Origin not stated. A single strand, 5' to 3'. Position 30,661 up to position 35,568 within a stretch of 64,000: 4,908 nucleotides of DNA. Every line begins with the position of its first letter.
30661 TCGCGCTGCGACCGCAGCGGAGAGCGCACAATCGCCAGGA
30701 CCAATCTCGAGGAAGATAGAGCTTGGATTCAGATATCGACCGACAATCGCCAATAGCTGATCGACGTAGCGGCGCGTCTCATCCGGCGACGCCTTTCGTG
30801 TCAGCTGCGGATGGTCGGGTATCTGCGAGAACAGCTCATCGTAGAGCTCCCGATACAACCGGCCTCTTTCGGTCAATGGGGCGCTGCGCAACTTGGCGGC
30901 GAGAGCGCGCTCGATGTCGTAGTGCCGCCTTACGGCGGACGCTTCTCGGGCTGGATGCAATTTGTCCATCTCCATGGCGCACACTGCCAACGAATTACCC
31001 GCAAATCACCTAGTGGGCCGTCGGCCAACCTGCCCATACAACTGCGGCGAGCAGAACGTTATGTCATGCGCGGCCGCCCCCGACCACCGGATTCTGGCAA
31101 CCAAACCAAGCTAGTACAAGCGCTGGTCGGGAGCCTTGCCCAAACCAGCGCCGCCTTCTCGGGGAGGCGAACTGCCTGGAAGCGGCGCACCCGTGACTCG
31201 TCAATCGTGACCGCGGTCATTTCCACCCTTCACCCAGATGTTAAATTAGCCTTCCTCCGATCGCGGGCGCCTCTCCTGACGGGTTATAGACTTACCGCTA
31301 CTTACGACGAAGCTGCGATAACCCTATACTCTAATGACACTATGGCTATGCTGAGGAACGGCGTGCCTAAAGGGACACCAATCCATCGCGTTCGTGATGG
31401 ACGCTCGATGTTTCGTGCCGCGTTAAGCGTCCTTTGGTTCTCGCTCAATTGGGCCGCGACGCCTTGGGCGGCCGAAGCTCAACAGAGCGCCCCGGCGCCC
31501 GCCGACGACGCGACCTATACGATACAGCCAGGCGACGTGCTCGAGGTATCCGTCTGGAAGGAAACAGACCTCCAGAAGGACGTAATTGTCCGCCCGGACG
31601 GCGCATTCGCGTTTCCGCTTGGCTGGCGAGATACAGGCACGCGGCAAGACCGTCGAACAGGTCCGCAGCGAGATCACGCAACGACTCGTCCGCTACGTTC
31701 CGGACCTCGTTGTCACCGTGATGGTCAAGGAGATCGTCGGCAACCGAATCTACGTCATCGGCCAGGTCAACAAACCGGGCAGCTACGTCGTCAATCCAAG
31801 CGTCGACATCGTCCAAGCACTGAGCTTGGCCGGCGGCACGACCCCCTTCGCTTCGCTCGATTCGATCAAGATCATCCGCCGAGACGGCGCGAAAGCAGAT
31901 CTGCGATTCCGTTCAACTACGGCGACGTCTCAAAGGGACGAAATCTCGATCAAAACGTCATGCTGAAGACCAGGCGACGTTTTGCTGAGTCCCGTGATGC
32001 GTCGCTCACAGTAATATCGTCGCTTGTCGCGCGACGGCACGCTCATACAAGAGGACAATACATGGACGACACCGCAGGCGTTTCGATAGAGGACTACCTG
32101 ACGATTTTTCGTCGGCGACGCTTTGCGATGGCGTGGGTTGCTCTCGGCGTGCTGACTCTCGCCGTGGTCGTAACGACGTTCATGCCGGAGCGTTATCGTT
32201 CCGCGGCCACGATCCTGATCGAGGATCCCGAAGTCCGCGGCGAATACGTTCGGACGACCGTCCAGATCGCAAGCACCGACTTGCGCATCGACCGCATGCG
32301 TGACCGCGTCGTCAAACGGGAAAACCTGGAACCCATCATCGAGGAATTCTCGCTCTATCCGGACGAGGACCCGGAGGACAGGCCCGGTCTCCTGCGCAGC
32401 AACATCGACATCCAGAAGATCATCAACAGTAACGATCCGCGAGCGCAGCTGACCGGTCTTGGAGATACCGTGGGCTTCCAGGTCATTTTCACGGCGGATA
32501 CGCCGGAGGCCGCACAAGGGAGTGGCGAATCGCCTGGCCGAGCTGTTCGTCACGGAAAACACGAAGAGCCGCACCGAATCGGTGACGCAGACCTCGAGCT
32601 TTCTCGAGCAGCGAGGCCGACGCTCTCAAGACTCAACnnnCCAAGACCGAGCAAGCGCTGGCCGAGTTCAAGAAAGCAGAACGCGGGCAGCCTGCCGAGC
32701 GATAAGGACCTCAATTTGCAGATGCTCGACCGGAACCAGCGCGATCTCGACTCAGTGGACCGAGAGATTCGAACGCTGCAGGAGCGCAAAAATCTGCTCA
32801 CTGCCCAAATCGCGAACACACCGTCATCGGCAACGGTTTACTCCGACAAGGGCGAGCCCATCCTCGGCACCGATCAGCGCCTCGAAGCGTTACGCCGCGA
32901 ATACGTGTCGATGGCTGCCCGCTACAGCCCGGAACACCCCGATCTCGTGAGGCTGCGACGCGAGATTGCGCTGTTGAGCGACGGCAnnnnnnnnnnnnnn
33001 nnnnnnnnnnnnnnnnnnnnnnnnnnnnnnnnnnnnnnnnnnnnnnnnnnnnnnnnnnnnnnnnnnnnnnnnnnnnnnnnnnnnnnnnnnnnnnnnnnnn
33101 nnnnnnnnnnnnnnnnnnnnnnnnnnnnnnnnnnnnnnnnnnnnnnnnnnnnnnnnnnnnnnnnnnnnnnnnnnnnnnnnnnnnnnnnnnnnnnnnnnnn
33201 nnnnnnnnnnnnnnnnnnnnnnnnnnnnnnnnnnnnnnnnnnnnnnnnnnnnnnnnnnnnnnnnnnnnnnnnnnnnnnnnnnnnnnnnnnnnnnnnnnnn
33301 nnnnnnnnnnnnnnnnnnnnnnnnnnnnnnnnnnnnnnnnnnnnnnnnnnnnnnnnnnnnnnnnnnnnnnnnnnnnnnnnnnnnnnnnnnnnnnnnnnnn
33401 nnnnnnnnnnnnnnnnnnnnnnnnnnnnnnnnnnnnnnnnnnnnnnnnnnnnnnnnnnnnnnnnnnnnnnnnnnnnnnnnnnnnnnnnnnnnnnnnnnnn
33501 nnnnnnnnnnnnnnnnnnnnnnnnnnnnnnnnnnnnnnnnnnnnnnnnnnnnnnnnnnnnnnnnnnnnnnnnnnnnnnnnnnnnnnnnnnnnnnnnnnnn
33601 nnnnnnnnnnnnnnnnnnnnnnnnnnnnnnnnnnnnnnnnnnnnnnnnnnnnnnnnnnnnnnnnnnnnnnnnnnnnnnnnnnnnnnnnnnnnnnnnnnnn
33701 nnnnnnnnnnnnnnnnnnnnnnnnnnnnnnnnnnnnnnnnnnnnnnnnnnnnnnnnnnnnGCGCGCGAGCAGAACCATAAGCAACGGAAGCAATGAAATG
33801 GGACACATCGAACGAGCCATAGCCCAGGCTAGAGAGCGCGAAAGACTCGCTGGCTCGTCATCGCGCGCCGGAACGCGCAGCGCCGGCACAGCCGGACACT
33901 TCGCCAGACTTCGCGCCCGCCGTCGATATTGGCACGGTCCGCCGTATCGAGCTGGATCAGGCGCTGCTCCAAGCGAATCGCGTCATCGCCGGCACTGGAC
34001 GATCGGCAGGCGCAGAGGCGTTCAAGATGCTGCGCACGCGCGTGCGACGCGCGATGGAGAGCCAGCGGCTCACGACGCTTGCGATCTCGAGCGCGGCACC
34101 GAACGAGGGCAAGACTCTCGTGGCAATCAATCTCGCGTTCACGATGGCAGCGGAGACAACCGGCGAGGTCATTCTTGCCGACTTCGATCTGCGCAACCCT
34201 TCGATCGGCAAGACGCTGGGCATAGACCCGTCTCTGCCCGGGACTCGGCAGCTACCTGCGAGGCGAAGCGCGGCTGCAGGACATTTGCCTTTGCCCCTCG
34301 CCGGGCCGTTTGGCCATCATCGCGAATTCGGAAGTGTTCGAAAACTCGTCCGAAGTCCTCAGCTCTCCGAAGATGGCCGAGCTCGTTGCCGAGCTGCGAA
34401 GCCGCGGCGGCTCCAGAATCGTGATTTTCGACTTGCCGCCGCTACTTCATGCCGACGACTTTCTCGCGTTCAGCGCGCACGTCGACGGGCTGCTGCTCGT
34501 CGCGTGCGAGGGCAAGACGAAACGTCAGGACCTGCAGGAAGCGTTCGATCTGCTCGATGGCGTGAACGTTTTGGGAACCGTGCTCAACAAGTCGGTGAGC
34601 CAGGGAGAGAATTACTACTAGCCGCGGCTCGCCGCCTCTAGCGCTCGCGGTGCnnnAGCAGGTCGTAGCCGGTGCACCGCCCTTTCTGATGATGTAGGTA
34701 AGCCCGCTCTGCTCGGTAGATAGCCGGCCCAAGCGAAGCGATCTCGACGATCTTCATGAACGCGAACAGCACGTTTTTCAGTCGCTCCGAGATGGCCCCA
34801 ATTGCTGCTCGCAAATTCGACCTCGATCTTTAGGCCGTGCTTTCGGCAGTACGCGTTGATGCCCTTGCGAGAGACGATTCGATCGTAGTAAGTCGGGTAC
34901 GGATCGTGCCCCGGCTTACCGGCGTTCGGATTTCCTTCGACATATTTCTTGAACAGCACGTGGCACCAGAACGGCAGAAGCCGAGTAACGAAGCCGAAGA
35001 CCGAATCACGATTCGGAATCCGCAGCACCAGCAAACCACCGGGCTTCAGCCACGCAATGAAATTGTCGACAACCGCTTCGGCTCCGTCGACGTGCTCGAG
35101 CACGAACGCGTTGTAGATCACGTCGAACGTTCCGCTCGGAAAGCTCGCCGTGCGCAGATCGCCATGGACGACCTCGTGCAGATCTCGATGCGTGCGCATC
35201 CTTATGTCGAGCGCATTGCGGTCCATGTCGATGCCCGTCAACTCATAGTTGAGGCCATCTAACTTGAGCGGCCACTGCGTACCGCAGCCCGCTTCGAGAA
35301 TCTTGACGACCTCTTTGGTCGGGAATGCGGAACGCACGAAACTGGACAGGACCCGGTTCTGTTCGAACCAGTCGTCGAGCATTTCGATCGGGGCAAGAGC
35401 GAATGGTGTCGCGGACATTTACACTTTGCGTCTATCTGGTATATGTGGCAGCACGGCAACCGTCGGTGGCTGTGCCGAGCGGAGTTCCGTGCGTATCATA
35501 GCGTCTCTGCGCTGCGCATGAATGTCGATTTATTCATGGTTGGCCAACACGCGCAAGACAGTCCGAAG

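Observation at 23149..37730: Decay block 1: thirteen consecutive polysaccharide-island genes are frameshifted while long ORFs elsewhere are intact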

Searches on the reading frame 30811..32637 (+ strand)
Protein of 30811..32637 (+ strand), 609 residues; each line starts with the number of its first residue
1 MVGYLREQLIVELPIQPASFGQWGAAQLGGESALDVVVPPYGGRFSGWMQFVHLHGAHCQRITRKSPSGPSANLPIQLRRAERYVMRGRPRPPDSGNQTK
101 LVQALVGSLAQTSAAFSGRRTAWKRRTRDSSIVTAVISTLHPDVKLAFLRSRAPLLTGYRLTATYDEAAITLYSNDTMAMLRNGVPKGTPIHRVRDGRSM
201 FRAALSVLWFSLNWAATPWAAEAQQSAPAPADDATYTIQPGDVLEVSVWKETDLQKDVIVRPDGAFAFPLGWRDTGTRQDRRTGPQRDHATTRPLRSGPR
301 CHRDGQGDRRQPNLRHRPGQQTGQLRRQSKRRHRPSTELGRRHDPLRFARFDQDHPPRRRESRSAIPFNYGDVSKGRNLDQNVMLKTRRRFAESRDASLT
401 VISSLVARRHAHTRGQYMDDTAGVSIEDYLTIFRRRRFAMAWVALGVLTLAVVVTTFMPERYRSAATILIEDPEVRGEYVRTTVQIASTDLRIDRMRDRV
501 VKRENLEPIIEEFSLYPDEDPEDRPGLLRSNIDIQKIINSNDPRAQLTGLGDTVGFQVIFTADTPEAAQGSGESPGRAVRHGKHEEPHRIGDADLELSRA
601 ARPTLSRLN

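Call 7: find_related_loci(query=window:30811-32637:+, collection=genome_contigs, flank=10000)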
Query window:30811-32637:+ (609 aa) in genome_contigs; peptide patterns used: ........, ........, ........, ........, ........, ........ (x = any residue, [..] = any of these).
78 stretches matched a pattern, but none encodes a relative of the query by tblastn (E <= 1e-3).

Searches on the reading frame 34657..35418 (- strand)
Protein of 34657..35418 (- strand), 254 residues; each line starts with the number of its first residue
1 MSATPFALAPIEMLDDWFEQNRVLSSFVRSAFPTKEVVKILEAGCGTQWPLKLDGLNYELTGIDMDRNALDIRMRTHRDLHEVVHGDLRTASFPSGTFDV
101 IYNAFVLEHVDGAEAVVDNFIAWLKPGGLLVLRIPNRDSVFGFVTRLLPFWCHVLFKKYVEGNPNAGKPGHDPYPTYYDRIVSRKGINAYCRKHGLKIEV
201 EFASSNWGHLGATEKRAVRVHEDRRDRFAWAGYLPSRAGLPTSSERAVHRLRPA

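Call 12: find_encoding_contigs(protein=window:34657-35418:-, flank=10000, max_places=10)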
Protein window:34657-35418:- (254 aa): no gene with exactly this product is on record in the collection.

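Call 13: search_protein_families(library=ncbifam, proteins=[window:34657-35418:-], max_evalue=0.00001)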
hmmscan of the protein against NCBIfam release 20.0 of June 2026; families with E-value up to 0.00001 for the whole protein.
window:34657-35418:- (254 aa): 4 families
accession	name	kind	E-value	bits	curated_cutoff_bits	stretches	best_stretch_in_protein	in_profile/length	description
TIGR02072.1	BioC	equivalog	1.5e-08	34.7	184.95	1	35-134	33-134/244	malonyl-ACP O-methyltransferase BioC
TIGR01983.1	UbiG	equivalog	5e-08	32.5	102.95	1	36-140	49-159/228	bifunctional 2-polyprenyl-6-hydroxyphenol methylase/3-demethylubiquinol 3-O-methyltransferase UbiG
NF045667.1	MTase_DVU1556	equivalog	7.2e-07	28.9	155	1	35-132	21-119/213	DVU_1556 family methyltransferase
NF001243.0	PRK00216.1-4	equivalog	9e-06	25.2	235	0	32-143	43-162/237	demethylmenaquinone methyltransferase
